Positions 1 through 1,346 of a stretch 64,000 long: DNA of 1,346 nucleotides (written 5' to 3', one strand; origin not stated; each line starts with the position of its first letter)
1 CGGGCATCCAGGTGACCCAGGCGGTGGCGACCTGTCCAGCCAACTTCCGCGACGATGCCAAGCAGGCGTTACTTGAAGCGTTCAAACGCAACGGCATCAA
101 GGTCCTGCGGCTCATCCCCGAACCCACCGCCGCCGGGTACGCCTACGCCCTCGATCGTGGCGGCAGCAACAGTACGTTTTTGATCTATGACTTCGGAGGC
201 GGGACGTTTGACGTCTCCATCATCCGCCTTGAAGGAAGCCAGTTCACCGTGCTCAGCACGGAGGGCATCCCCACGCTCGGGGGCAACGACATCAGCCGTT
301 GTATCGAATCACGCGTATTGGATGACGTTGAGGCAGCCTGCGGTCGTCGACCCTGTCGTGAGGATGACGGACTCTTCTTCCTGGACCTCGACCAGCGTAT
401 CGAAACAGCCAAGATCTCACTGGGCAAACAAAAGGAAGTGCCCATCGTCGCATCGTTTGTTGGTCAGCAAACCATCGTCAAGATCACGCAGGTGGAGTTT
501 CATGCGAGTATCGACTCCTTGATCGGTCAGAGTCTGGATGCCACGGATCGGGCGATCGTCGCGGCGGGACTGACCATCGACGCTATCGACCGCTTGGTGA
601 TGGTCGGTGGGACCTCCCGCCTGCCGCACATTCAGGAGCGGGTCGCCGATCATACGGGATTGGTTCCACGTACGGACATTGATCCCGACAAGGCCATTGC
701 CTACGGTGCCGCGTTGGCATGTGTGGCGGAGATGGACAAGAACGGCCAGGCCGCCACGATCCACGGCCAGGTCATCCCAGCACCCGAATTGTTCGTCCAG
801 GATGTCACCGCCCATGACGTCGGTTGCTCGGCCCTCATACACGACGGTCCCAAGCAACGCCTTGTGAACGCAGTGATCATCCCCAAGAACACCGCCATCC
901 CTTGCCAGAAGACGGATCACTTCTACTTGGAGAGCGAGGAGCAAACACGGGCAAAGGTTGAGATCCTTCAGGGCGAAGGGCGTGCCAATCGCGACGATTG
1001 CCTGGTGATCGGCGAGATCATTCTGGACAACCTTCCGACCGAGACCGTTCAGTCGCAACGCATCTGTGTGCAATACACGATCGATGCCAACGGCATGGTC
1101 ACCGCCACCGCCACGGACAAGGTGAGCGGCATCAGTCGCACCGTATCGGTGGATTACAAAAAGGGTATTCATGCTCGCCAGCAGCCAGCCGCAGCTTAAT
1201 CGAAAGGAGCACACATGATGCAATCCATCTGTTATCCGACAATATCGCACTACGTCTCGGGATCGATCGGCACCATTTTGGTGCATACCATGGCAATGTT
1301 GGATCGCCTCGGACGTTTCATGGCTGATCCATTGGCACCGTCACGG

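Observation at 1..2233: Lidless Hsp70-like ATPase, MIDAS vWA protein and small 2-TM protein: a tightly coupled module next to an xis/int cassette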

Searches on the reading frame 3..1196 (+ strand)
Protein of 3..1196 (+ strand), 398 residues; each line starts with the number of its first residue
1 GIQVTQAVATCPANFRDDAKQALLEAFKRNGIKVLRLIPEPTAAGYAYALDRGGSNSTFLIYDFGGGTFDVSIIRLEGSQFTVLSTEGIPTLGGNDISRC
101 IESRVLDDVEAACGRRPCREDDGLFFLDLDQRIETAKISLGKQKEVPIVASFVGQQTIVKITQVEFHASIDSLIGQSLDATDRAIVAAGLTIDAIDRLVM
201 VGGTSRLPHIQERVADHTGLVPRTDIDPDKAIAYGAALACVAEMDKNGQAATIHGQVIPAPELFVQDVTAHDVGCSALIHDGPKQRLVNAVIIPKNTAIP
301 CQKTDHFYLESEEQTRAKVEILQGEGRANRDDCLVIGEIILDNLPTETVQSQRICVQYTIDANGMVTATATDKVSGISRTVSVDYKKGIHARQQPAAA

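Call 4: search_protein_families(library=pfam, proteins=[window:3-1196:+], max_evalue=0.1)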
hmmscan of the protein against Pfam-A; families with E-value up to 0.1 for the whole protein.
window:3-1196:+ (398 aa): 4 families
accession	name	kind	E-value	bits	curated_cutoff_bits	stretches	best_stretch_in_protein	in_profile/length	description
PF00012.26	HSP70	-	1.7e-66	225.2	20.6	1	3-390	132-503/599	Hsp70 protein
PF06723.19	MreB_Mbl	-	7e-10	38.7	27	1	6-239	95-318/327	MreB/Mbl protein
PF02782.22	FGGY_C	-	0.0011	19.3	27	1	191-241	146-195/198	FGGY family of carbohydrate kinases, C-terminal domain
PF08841.16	DDR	-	0.021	14.3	24.6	0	49-83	125-159/328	Diol dehydratase reactivase ATPase-like domain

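Call 5: search_protein_families(library=ncbifam, proteins=[window:3-1196:+], max_evalue=0.01)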
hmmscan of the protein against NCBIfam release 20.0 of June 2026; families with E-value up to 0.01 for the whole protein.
window:3-1196:+ (398 aa): 13 families
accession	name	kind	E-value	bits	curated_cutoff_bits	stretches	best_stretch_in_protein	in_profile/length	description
TIGR01991.1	HscA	equivalog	9.1e-70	235.8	708.55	1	3-390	129-490/600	Fe-S protein assembly chaperone HscA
NF003520.0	PRK05183.1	subfamily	3.8e-69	233.7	620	1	3-390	149-510/621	Fe-S protein assembly chaperone HscA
NF001413.0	PRK00290.1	equivalog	1.2e-66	225.4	648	1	2-390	131-500/625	molecular chaperone DnaK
TIGR02350.1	prok_dnaK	equivalog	5.3e-66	223.2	822.55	1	1-390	127-499/596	molecular chaperone DnaK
NF009947.0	PRK13411.1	equivalog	2.3e-55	187.9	1002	1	2-390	131-503/662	molecular chaperone DnaK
NF002399.0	PRK01433.1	equivalog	4.9e-55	187.2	743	1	3-391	140-484/595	Fe-S protein assembly chaperone HscA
NF009946.0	PRK13410.1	equivalog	3.2e-53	180.9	1019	1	3-384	134-497/669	molecular chaperone DnaK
NF008673.0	PRK11678.1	equivalog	5.4e-13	48.6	331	2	5-77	150-229/450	molecular chaperone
NF010539.0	PRK13927.1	subfamily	8.4e-09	34.8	293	1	8-246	103-331/339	rod shape-determining protein MreB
TIGR00904.1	mreB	subfamily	6.7e-07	28.7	365.75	1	8-238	102-324/334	MreB/Mrl family cell shape determining protein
NF010540.1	PRK13929.1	exception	4.7e-06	25.9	515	1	8-239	102-323/334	rod-share determining protein MreBH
TIGR02529.1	EutJ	subfamily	8.3e-06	25.4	152.1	1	1-77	58-128/239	ethanolamine utilization protein EutJ family protein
NF011660.0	PRK15080.1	equivalog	1.1e-05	24.9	182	1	1-76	91-160/277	ethanolamine utilization protein EutJ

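Call 6: search_protein_families(library=padloc, proteins=[window:3-1196:+], max_evalue=0.01)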
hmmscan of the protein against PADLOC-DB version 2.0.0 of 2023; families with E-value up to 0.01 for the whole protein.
window:3-1196:+ (398 aa): 0 families

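Call 8: find_homologous_proteins(query=window:3-1196:+)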
Query window:3-1196:+ (398 aa): 4965 proteins with E <= 0.001 among 8000 candidates; the best 120 are listed.
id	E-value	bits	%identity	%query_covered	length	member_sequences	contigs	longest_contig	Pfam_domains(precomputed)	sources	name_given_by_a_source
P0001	1.4e-259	878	100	100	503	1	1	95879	PF00012.27,PF06723.20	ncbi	-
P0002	3.8e-226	768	86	100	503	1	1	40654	PF00012.27,PF06723.20,PF23717.2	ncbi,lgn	-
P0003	7.4e-201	685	77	100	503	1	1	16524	PF00012.27,PF06723.20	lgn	-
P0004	4.4e-199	679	77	100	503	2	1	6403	PF00012.27,PF06723.20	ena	-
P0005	2.6e-195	667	75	100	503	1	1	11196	PF00012.27,PF06723.20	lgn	-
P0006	7.0e-193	659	78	94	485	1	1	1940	PF00012.27,PF06723.20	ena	-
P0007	9.6e-174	596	66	100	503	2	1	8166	PF00012.27,PF06723.20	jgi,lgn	-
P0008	3.7e-171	587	65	100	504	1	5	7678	PF00012.27,PF06723.20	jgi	-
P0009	8.9e-168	576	65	99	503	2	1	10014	PF00012.27,PF06723.20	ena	-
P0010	2.6e-165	568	64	100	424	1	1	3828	PF00012.27,PF06723.20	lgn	-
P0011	1.7e-164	565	64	99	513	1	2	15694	PF00012.27,PF06723.20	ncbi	ncbi:MAG: Hsp70 family protein [Phycisphaerae bacterium]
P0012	3.3e-163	561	64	100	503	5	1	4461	PF00012.27,PF06723.20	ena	-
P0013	4.5e-161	554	63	100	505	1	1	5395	PF00012.27,PF06723.20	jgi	-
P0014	6.7e-161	553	62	100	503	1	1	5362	PF00012.27,PF06723.20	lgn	-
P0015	1.7e-160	552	62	99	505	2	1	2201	PF00012.27,PF06723.20,PF08841.17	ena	-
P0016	2.2e-160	552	61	98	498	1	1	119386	PF00012.27,PF06723.20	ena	-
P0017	1.0e-159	549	63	100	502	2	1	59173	PF00012.27,PF06723.20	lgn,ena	-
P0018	1.1e-159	549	63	100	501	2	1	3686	PF00012.27,PF06723.20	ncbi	ncbi:MAG: Hsp70 family protein [Candidatus Woesearchaeota archaeon]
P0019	9.0e-159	546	61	98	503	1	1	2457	PF00012.27,PF06723.20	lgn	-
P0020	2.7e-158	545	63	100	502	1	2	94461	PF00012.27,PF06723.20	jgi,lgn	jgi:molecular chaperone DnaK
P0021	3.4e-158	544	62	100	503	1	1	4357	PF00012.27,PF06723.20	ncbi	-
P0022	7.7e-158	543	62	99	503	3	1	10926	PF00012.27,PF06723.20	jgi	-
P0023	1.3e-157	543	61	100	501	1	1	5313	PF00012.27,PF06723.20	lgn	-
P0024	1.6e-157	542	62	99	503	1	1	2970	PF00012.27,PF06723.20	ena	-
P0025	1.8e-157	542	60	100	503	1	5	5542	PF00012.27,PF06723.20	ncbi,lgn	-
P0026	2.8e-157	541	61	100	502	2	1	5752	PF00012.27,PF06723.20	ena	-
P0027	3.9e-157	541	62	99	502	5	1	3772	PF00012.27,PF06723.20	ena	-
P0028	4.5e-157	541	62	100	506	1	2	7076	PF00012.27,PF06723.20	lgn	-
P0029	3.9e-156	538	62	100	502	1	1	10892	PF00012.27,PF06723.20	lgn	-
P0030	8.0e-156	537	60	99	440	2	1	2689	PF00012.27,PF06723.20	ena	-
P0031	2.6e-155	535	61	99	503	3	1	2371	PF00012.27,PF06723.20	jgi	-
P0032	2.8e-155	535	61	100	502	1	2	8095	PF00012.27,PF06723.20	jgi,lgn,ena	-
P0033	1.8e-154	532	60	100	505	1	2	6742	PF00012.27,PF06723.20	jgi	-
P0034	4.0e-154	531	61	100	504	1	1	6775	PF00012.27,PF06723.20,PF08841.17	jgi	jgi:molecular chaperone DnaK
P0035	8.1e-154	530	62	100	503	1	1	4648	PF00012.27,PF06723.20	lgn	-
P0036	1.4e-153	529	60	100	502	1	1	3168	PF00012.27,PF06723.20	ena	-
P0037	1.8e-153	529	64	94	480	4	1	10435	PF00012.27,PF06723.20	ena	-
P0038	4.0e-153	528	60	99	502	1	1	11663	PF00012.27,PF06723.20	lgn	-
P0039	2.7e-152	525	60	100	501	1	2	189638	PF00012.27,PF06723.20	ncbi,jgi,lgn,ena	ncbi:MAG: Hsp70 family protein [Phycisphaerae bacterium]|jgi:molecular chaperone DnaK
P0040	6.5e-152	524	60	100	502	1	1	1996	PF00012.27,PF06723.20,PF08841.17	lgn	-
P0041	7.2e-152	524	61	98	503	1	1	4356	PF00012.27,PF06723.20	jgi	jgi:molecular chaperone DnaK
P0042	8.8e-152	523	61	100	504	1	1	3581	PF00012.27,PF06723.20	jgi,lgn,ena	-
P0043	1.5e-151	523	60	96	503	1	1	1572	PF00012.27,PF06723.20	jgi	-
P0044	2.7e-151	522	60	99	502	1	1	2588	PF00012.27,PF06723.20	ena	-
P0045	9.7e-151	520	59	100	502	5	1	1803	PF00012.27,PF06723.20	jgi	-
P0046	2.4e-150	519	61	100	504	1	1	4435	PF00012.27,PF06723.20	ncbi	-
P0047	9.8e-150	517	60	99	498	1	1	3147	PF00012.27,PF06723.20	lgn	-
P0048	1.1e-149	516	58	100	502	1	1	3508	PF00012.27,PF06723.20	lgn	-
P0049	1.3e-149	516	60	100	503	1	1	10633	PF00012.27,PF06723.20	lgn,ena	-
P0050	1.4e-149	516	60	100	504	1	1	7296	PF00012.27,PF06723.20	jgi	jgi:molecular chaperone DnaK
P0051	1.4e-149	516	60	100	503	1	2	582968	PF00012.27,PF06723.20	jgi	jgi:molecular chaperone DnaK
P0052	1.6e-149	516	58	100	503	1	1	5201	PF00012.27,PF06723.20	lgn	-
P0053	1.1e-148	513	60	100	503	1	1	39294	PF00012.27,PF06723.20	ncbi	-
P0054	1.6e-148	513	60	100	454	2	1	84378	PF00012.27,PF06723.20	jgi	jgi:molecular chaperone DnaK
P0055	1.8e-148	512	57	99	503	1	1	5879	PF00012.27,PF06723.20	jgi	-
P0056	2.7e-148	512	61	99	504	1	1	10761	PF00012.27,PF06723.20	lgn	-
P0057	1.4e-147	510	59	99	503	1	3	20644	PF00012.27,PF06723.20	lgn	-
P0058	1.5e-147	509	58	100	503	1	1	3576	PF00012.27,PF06723.20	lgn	-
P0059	2.8e-147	509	59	97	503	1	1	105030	PF00012.27,PF06723.20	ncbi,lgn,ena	-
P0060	1.2e-146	507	60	100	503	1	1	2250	PF00012.27,PF06723.20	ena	-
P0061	4.2e-146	505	58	99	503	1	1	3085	PF00012.27,PF06723.20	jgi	jgi:molecular chaperone DnaK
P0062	8.7e-146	504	60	97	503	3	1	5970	PF00012.27,PF06723.20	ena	-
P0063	1.1e-145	503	57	100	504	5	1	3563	PF00012.27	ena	-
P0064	1.5e-145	503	61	98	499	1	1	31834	PF00012.27,PF06723.20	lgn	-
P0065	2.7e-145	502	57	98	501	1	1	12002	PF00012.27,PF06723.20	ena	-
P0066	5.0e-145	501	58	99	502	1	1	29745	PF00012.27,PF06723.20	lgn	-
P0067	9.1e-145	500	57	99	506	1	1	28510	PF00012.27,PF06723.20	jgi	jgi:molecular chaperone DnaK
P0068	1.6e-144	499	58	99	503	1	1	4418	PF00012.27,PF06723.20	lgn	-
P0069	2.2e-144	499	58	100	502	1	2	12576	PF00012.27,PF06723.20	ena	-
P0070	3.2e-144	498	58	98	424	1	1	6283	PF00012.27,PF06723.20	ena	-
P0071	3.4e-144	498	57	99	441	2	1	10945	PF00012.27,PF06723.20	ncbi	ncbi:MAG: Hsp70 family protein [Planctomycetota bacterium]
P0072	5.0e-144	498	59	100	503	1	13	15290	PF00012.27,PF06723.20,PF23717.2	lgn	-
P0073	7.1e-144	497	56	100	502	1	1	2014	PF00012.27,PF06723.20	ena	-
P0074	6.5e-142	491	57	99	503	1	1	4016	PF00012.27,PF06723.20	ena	-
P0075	8.5e-142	490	56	100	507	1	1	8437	PF00012.27,PF06723.20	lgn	-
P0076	9.6e-142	490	58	97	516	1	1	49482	PF00012.27,PF06723.20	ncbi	-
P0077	1.8e-141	489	58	94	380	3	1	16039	PF00012.27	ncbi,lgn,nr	ncbi:MAG: Hsp70 family protein [Planctomycetota bacterium]|nr:Hsp70 family protein [Planctomycetota 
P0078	7.7e-141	487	57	100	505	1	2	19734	PF01869.27,PF00012.27,PF06723.20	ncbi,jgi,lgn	-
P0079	1.7e-140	486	58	100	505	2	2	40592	PF00012.27,PF02782.23,PF06723.20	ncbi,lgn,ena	-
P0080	2.2e-140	486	58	94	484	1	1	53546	PF00012.27,PF06723.20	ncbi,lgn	-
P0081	7.5e-140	484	57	100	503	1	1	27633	PF00012.27,PF02782.23,PF06723.20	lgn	-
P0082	3.2e-139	482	56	98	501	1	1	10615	PF00012.27,PF06723.20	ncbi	-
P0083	3.6e-139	482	56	99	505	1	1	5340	PF00012.27,PF06723.20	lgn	-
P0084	4.2e-139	482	58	100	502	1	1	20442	PF00012.27,PF06723.20,PF23717.2,PF08841.17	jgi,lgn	-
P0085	9.9e-139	480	58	100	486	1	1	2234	PF00012.27,PF06723.20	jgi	jgi:molecular chaperone DnaK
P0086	2.3e-138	479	56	99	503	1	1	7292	PF00012.27,PF06723.20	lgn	-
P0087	3.4e-138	479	57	100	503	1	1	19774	PF00012.27,PF06723.20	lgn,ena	-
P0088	4.2e-138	478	56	99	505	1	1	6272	PF00012.27,PF06723.20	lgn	-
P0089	4.7e-138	478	55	98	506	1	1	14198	PF00012.27,PF06723.20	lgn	-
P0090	1.2e-137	477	57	99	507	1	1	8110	PF00012.27,PF06723.20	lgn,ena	-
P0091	6.7e-137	474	54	99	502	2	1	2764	PF00012.27,PF06723.20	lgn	-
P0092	8.3e-137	474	58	98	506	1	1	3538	PF00012.27,PF06723.20,PF23717.2,PF08841.17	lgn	-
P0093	1.5e-136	473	55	100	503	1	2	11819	PF00012.27,PF06723.20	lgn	-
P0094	1.9e-136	473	55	99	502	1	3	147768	PF00012.27,PF06723.20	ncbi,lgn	-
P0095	6.1e-136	471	55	98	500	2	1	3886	PF00012.27,PF06723.20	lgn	-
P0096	1.4e-135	470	56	99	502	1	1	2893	PF00012.27,PF06723.20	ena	-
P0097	1.5e-135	470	58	99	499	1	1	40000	PF00012.27,PF06723.20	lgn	-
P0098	5.8e-135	468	54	100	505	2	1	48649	PF00012.27,PF06723.20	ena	-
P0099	1.6e-134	467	55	99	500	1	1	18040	PF00012.27,PF06723.20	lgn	-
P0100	9.4e-134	464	55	100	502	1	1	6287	PF00012.27,PF06723.20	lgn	-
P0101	1.0e-133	464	55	97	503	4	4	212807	PF00012.27,PF06723.20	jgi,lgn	-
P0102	1.8e-133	463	55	100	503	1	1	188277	PF00012.27,PF06723.20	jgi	jgi:molecular chaperone DnaK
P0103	8.1e-133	461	55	99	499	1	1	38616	PF00012.27,PF06723.20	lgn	-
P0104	3.1e-132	459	54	100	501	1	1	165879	PF00012.27,PF06723.20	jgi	jgi:molecular chaperone DnaK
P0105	3.7e-132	459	54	100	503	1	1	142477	PF00012.27,PF06723.20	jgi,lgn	-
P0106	9.4e-132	457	54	99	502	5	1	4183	PF00012.27,PF06723.20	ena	-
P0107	3.3e-131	456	55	100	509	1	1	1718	PF00012.27,PF06723.20,PF23717.2,PF08841.17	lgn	-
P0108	6.3e-131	455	55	99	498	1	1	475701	PF00012.27,PF06723.20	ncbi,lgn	-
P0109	6.7e-131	455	52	100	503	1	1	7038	PF00012.27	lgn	-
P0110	7.4e-129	448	55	98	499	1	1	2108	PF00012.27,PF06723.20,PF11104.15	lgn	-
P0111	1.2e-125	437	52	97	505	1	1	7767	PF00012.27,PF06723.20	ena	-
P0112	2.8e-121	423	51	98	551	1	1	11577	PF00012.27,PF06723.20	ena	-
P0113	6.9e-120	418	50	100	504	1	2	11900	PF00012.27,PF06723.20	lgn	-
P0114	5.6e-119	415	51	100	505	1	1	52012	PF00012.27,PF06723.20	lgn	-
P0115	8.8e-119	415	49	99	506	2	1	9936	PF00012.27,PF06723.20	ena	-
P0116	1.1e-116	408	56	85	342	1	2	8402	PF00012.27,PF06723.20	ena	-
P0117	2.9e-115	403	61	75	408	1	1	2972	PF00012.27,PF06723.20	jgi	jgi:molecular chaperone DnaK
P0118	5.3e-115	402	53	86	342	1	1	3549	PF00012.27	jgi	-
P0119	1.5e-114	401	58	78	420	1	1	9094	PF00012.27,PF06723.20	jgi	jgi:molecular chaperone DnaK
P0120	7.9e-106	372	46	98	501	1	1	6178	PF00012.27,PF06723.20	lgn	-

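Call 9: find_encoding_contigs(protein=P0001, flank=10000, max_places=3)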
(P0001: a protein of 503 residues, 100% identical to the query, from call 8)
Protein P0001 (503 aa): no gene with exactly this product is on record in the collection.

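Call 10: find_encoding_contigs(protein=P0002, flank=10000, max_places=3)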
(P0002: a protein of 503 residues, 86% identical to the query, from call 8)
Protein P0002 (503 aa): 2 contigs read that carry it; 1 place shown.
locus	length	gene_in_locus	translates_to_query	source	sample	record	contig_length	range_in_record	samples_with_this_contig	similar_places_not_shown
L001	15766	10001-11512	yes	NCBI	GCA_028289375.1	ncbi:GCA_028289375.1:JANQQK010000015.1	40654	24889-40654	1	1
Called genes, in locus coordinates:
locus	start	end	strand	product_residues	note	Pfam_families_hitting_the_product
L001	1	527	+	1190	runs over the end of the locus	PF13927:Ig_3 (faint)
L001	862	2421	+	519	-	-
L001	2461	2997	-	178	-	-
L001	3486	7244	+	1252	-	-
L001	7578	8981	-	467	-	PF00004:AAA (weak)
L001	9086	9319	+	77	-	-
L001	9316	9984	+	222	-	PF01025:GrpE (weak)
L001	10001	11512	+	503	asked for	PF00012:HSP70, PF23717:DUF7159 (faint), PF06723:MreB_Mbl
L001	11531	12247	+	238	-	PF00092:VWA, PF13519:VWA_2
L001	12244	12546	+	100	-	-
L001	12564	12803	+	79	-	PF12728:HTH_17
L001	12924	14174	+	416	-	PF00589:Phage_integrase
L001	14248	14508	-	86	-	-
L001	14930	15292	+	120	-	-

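Call 11: find_encoding_contigs(protein=P0039, flank=8000, max_places=2)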
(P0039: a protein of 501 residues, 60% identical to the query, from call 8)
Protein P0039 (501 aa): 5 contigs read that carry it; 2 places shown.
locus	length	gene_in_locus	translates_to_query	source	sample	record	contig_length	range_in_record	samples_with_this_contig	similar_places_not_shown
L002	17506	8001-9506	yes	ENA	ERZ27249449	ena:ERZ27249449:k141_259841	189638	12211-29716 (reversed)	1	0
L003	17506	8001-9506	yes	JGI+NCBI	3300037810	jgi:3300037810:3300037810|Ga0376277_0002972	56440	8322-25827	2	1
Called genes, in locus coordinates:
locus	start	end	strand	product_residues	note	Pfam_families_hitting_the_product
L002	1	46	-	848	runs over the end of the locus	PF25171:Beta-prop_WDR36-Utp21_1st, PF24105:Beta-prop_CAF1B_HIR1, PF24814:WD40_Prp19, PF25174:Beta-prop_THOC3, PF00400:WD40, PF23381:Beta-prop_IFT122_1st, PF23409:Beta-prop_EML, PF24796:WDR55, +93 more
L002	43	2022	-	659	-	PF24883:NPHP3_N (weak)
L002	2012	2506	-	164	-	-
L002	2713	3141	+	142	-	-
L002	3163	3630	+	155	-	-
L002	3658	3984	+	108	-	-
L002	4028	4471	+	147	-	-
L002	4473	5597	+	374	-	-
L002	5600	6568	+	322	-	-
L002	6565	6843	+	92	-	-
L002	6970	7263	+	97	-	-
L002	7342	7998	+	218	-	PF01025:GrpE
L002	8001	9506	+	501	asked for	PF00012:HSP70, PF06723:MreB_Mbl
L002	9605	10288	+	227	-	PF00092:VWA, PF13519:VWA_2, PF04056:Ssl1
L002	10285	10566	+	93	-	-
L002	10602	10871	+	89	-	-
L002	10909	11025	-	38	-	-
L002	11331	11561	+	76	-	-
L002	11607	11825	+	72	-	-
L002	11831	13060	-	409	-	PF00589:Phage_integrase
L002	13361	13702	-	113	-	PF01230:HIT, PF11969:DcpS_C (weak)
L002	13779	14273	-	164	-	PF01196:Ribosomal_L17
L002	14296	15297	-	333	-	PF01193:RNA_pol_L, PF01000:RNA_pol_A_bac, PF03118:RNA_pol_A_CTD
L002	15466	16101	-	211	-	PF00163:Ribosomal_S4, PF01479:S4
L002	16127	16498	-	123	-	PF00411:Ribosomal_S11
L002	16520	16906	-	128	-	PF00416:Ribosomal_S13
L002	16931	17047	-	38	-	PF00444:Ribosomal_L36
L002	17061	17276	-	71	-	PF01176:eIF-1a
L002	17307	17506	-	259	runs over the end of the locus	PF00557:Peptidase_M24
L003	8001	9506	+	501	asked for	PF00012:HSP70, PF06723:MreB_Mbl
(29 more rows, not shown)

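Call 12: find_encoding_contigs(protein=P0051, flank=8000, max_places=2)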
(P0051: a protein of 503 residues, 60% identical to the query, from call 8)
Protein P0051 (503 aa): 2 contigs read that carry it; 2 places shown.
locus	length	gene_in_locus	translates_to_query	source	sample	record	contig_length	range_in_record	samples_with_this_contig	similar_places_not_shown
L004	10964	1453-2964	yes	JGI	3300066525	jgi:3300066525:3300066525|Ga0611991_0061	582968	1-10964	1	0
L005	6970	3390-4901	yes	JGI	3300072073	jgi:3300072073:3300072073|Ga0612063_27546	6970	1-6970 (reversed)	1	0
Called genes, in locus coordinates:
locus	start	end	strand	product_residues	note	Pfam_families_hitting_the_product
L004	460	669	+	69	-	-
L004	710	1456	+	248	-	PF01025:GrpE (faint)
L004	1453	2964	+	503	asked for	PF00012:HSP70, PF06723:MreB_Mbl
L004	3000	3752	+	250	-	PF00092:VWA, PF13519:VWA_2, PF13768:VWA_3 (weak)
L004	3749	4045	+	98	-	-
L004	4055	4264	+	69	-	-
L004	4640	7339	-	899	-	PF13091:PLDc_2, PF00176:SNF2-rel_dom, PF00270:DEAD (weak), PF00271:Helicase_C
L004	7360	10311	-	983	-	PF06634:DUF1156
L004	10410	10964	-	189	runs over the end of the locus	PF12635:DUF3780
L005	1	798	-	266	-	?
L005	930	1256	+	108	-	-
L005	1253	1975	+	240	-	-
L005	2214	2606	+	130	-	-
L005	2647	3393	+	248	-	PF01025:GrpE (faint)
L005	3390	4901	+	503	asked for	PF00012:HSP70, PF06723:MreB_Mbl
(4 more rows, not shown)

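Call 13: find_encoding_contigs(protein=P0108, flank=8000, max_places=2)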
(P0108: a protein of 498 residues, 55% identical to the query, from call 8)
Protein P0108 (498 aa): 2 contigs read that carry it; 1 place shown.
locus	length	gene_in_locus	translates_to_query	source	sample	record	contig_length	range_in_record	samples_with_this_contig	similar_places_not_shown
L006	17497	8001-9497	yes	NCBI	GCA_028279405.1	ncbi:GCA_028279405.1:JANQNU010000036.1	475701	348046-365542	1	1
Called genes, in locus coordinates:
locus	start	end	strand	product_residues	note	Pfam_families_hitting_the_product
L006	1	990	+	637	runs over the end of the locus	-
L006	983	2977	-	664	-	PF01435:Peptidase_M48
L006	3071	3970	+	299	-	-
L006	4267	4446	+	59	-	-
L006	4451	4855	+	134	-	-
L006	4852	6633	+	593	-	-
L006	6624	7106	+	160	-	-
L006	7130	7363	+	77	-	-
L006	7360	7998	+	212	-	PF01025:GrpE (faint)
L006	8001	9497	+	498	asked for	PF06723:MreB_Mbl (faint), PF00012:HSP70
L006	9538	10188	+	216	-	PF00092:VWA, PF13519:VWA_2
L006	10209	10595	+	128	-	PF12728:HTH_17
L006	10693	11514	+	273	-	-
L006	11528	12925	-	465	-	-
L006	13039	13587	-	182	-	-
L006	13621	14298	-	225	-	PF02525:Flavodoxin_2, PF03358:FMN_red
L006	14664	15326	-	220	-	-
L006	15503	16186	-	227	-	-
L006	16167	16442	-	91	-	PF03551:PadR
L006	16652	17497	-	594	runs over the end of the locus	PF05139:Erythro_esteras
